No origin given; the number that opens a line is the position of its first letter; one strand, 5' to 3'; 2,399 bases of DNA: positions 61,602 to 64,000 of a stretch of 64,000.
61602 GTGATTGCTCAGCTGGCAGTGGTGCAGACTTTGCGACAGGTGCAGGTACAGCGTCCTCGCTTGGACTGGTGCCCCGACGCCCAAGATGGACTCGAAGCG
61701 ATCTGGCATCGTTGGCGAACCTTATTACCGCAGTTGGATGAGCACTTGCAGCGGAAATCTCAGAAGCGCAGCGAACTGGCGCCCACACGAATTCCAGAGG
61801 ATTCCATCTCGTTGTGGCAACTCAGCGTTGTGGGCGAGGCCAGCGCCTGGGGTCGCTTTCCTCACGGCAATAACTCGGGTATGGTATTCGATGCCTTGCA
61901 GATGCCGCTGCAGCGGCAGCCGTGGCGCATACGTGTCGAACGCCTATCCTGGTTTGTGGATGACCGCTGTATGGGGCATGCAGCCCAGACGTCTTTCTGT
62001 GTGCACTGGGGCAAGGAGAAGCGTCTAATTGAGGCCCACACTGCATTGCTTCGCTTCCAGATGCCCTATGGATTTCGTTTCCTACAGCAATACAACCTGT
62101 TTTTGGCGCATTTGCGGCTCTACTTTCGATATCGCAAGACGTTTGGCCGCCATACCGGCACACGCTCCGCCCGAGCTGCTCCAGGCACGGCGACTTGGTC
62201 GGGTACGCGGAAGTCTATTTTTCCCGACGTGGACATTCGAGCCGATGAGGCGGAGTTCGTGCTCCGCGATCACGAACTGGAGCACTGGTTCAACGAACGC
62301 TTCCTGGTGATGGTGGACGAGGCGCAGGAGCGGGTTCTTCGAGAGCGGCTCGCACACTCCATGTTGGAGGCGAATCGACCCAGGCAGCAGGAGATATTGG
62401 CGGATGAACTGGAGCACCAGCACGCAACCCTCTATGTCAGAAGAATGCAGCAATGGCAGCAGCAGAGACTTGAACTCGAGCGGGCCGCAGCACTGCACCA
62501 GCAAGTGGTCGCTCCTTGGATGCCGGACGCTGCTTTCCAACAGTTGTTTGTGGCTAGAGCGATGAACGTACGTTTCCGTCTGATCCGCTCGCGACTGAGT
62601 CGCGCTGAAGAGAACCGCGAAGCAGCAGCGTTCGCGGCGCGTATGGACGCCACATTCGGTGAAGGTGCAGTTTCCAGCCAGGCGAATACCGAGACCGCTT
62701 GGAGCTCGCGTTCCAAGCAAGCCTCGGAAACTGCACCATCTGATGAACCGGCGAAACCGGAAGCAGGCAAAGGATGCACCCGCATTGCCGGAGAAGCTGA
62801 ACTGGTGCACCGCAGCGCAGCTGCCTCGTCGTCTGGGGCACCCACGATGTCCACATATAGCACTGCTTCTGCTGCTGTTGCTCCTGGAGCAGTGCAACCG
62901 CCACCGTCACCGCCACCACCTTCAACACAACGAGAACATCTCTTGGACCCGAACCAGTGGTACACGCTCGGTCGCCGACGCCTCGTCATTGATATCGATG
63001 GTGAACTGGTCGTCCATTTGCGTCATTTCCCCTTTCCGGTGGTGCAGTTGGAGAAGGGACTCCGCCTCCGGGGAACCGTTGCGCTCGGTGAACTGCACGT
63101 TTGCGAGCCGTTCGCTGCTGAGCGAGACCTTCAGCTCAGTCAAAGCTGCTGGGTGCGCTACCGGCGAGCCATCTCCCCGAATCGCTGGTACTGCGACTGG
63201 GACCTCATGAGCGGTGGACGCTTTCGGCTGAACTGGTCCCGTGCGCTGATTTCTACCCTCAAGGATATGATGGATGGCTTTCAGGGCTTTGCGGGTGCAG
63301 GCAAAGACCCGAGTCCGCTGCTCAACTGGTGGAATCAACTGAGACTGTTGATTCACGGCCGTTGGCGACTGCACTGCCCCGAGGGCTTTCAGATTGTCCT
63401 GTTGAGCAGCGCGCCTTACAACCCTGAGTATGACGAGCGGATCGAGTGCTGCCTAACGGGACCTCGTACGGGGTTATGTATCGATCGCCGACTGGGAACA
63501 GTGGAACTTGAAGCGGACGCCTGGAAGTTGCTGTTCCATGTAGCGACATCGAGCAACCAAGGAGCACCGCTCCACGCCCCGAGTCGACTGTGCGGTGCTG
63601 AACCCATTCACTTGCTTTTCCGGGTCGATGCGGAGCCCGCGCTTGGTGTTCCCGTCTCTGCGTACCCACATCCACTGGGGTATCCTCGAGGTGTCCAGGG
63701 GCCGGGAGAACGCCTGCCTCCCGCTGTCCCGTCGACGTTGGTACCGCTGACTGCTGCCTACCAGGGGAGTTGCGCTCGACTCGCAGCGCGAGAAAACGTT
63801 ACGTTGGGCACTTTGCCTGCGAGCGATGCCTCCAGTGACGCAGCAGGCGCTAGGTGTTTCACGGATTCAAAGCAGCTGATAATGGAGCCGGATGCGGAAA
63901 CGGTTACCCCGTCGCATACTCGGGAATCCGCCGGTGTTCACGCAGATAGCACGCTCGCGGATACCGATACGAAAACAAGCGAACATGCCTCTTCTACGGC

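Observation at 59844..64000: Giant stop-free reading frame missed by the ORF track runs off the 3' end of the window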

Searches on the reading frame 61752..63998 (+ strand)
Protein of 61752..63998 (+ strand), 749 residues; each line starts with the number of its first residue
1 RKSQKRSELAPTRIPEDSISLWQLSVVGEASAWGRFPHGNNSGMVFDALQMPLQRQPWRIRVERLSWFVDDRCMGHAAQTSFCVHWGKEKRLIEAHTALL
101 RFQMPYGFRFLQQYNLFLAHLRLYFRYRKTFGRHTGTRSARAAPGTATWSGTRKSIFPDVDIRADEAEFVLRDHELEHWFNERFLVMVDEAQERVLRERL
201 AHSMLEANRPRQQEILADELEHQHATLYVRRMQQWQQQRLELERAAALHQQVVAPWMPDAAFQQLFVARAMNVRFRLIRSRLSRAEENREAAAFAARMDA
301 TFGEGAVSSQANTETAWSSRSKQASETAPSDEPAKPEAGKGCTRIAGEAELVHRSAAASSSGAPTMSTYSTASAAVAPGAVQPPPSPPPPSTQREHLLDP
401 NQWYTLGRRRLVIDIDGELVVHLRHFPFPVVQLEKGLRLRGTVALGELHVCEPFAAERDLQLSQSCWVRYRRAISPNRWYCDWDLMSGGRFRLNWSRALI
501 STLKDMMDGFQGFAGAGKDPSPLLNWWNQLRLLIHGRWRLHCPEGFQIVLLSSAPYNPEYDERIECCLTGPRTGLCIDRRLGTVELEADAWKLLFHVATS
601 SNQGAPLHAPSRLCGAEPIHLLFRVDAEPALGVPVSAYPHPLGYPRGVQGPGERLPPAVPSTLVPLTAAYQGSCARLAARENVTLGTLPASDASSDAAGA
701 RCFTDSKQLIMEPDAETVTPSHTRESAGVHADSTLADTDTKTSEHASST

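Call 58: predict_structure(alignment_id=A3)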
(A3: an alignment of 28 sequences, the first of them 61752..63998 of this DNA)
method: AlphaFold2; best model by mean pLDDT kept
length: 749 residues; sequences in the alignment: 28
mean_pLDDT: 67.1   pTM: 0.67
mean pLDDT of the five models: 67.1, 66.3, 64.5, 63.5, 63.4
residues with pLDDT >= 90: 159; 70-90: 266; 50-70: 116; < 50: 208
segments of 3 or more residues with pLDDT < 50: 1-20, 137-152, 306-382, 645-649, 668-749
pLDDT, mean of each block of 10 residues (from residue 1): 28 36 56 82 88 72 91 91 85 93 88 83 81 54 42 67 95 88 87 92 81 87 94 90 72 51 85 93 78 88 51 36 31 32 27 27 29 34 55 77 85 95 87 92 87 77 80 80 92 89 85 55 71 87 91 67 87 87 88 80 54 85 71 63 52 51 52 33 26 28 27 28 25 28 32
secondary structure, 60 per line:
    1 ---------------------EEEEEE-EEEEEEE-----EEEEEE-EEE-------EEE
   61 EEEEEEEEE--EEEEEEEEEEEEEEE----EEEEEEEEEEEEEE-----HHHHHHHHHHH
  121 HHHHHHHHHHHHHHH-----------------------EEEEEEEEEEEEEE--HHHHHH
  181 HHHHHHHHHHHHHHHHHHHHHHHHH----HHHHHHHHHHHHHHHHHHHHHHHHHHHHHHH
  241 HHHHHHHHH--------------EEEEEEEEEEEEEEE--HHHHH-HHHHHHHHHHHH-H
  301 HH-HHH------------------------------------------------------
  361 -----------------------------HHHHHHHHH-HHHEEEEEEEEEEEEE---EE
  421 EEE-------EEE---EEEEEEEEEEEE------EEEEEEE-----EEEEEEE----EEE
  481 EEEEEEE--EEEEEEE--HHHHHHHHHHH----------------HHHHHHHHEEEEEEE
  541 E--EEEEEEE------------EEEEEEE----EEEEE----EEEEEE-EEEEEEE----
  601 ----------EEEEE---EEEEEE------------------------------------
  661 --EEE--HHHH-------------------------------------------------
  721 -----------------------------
elements in order (helices of 4 or more, strands of 3 or more residues): E22-27 E29-35 E41-46 E48-50 E58-69 E72-86 E91-104 H110-135 E159-172 H175-205 H210-249 E264-278 H281-285 H287-298 H390-398 E403-415 E419-423 E431-433 E437-448 E455-461 E467-473 E478-487 E490-496 H499-509 H526-533 E534-541 E544-550 E563-569 E574-578 E583-588 E590-596 E611-615 E619-624 E663-665 H668-671

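Call 60: fold_search(model_id=the predicted structure, library=pdb)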
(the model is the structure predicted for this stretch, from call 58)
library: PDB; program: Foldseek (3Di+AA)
matches with E <= 10: 204; with E <= 0.001: 1
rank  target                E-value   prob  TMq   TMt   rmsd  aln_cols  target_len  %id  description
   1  9cap_A                7.5e-08  1.00  0.26  0.14  10.0       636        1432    7  Structure of the LPD-3 complex (released 2025-04-23)
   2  6cbc_B                4.4e-02  0.14  0.09  0.19  16.1       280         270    8  Crystal structure of an N-terminal fragment of Vps13. (released 2018-08-08)
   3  9xdd_B                1.3e-01  0.14  0.07  0.14  15.1       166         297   10  TamAB in non-hybrid barrel state (released 2026-01-28)
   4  9xdc_B                2.8e-01  0.10  0.07  0.12  15.8       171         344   10  TamAB hybrid barrel state (released 2026-01-28)
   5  5tvq_A                3.9e-01  0.07  0.04  0.08  17.1       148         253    7  Mouse Tdp2 catalytic domain bound to SUMO2 (released 2017-09-27)
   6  6a9e_A                4.9e-01  0.13  0.09  0.17  16.5       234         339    7  Crystal structure of the N-terminal domain of Atg2 (released 2019-03-20)
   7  9mgu                  5.5e-01  0.11  0.04  0.13   6.6        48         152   17  Structure of aminoglycoside acetyltransferase AAC(3)-Ia in complex with CoA (released 2025-09-03)
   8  7bxw                  5.8e-01  0.07  0.06  0.11  16.5       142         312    5  Crystal structure ofF RTT109 FROM Candida albicans (released 2021-04-21)
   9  4v3g_A                6.5e-01  0.04  0.06  0.12  22.8       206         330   10  Crystal structure of CymA from Klebsiella oxytoca (released 2015-06-03)
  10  8pv1_Cf               6.5e-01  0.02  0.04  0.09  23.1       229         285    9  Chaetomium thermophilum pre-60S State 6 - pre-5S rotation - L1 intermediate - composite structure (released 2023-11-15)
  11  4v3g_B                6.9e-01  0.04  0.06  0.11  22.4       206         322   10  Crystal structure of CymA from Klebsiella oxytoca (released 2015-06-03)
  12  8gq4                  7.7e-01  0.08  0.07  0.13  15.5       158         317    6  Histone acetyltransferase Rtt109 mutant-N195A (released 2023-09-13)
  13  3jvn                  8.6e-01  0.14  0.04  0.17   7.3        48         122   19  Crystal Structure of the acetyltransferase VF_1542 from Vibrio fischeri, Northeast Structural Genomics Consortium Target (released 2009-09-29)
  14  8gq3                  8.6e-01  0.08  0.07  0.13  14.5       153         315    6  RTT109 mutant from Candida albicans (released 2023-09-13)
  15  7bx0                  8.6e-01  0.07  0.07  0.13  14.1       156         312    4  Crystal structure of RTT109 from Candida albicans (released 2021-04-21)
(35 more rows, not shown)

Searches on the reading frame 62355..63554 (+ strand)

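Call 11: search_protein_families(library=pfam, proteins=[window:62355-63554:+], max_evalue=1)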
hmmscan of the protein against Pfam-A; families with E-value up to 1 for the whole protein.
window:62355-63554:+ (400 aa): 1 family
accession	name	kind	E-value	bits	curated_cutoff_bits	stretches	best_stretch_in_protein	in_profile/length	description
PF10344.16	Hobbit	-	6.9e-14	50.4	24.5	1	217-356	1137-1275/2372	Hobbit/FMP27/BTLP2 family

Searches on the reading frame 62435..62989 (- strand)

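Call 75: search_protein_families(library=pfam, proteins=[window:62435-62989:-], max_evalue=0.1)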
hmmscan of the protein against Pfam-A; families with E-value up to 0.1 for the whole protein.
window:62435-62989:- (185 aa): 1 family
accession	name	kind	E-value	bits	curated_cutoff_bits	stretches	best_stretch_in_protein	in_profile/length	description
PF25184.1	YxzE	-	0.043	15.3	40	0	8-32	38-62/65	YxzE-like putative bacteriocin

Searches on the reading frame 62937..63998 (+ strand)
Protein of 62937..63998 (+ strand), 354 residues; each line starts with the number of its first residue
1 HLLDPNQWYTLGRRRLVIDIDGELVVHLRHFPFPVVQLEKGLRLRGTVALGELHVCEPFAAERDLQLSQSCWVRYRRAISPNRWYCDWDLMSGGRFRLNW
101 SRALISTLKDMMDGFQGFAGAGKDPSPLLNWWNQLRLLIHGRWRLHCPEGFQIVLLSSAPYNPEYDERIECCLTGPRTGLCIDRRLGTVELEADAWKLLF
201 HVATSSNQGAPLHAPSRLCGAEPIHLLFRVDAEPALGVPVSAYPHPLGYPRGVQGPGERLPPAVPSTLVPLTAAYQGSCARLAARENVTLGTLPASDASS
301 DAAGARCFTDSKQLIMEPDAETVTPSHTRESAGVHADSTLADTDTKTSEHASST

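Call 11: search_protein_families(library=pfam, proteins=[window:62955-63998:+], max_evalue=1)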
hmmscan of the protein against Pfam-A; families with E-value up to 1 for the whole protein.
window:62955-63998:+ (348 aa): 1 family
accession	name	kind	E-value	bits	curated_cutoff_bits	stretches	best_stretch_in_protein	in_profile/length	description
PF10344.16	Hobbit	-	5.2e-14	50.8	24.5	1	17-156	1137-1275/2372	Hobbit/FMP27/BTLP2 family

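Call 63: find_related_loci(query=window:62937-63998:+, collection=metagenome_contigs, flank=10000)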
Query window:62937-63998:+ (354 aa) in metagenome_contigs; peptide patterns used: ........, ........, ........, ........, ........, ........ (x = any residue, [..] = any of these).
102 stretches matched a pattern; 4 encode a relative of the query (tblastn E <= 1e-3); 3 distinct loci.
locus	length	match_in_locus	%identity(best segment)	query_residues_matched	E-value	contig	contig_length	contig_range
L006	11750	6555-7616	99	1-354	0e+0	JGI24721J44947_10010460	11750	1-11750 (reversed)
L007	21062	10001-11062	99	1-354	0e+0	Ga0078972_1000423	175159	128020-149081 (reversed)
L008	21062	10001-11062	99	1-354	0e+0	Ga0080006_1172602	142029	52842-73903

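Call 66: search_protein_families(library=pfam, proteins=[L007:6719-15388:+], max_evalue=0.1)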
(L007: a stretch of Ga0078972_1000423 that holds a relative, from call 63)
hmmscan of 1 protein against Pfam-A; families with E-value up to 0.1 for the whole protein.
L007:6719-15388:+ (2890 aa): 1 family
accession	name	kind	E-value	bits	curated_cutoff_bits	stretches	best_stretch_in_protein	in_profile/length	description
PF10344.16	Hobbit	-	6.1e-21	73.8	24.5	2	1117-1256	1137-1275/2372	Hobbit/FMP27/BTLP2 family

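Call 75: search_protein_families(library=pfam, proteins=[L007:18651-19610:-], max_evalue=0.1)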
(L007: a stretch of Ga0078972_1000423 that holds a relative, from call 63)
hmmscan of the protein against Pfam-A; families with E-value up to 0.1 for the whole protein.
L007:18651-19610:- (320 aa): 0 families
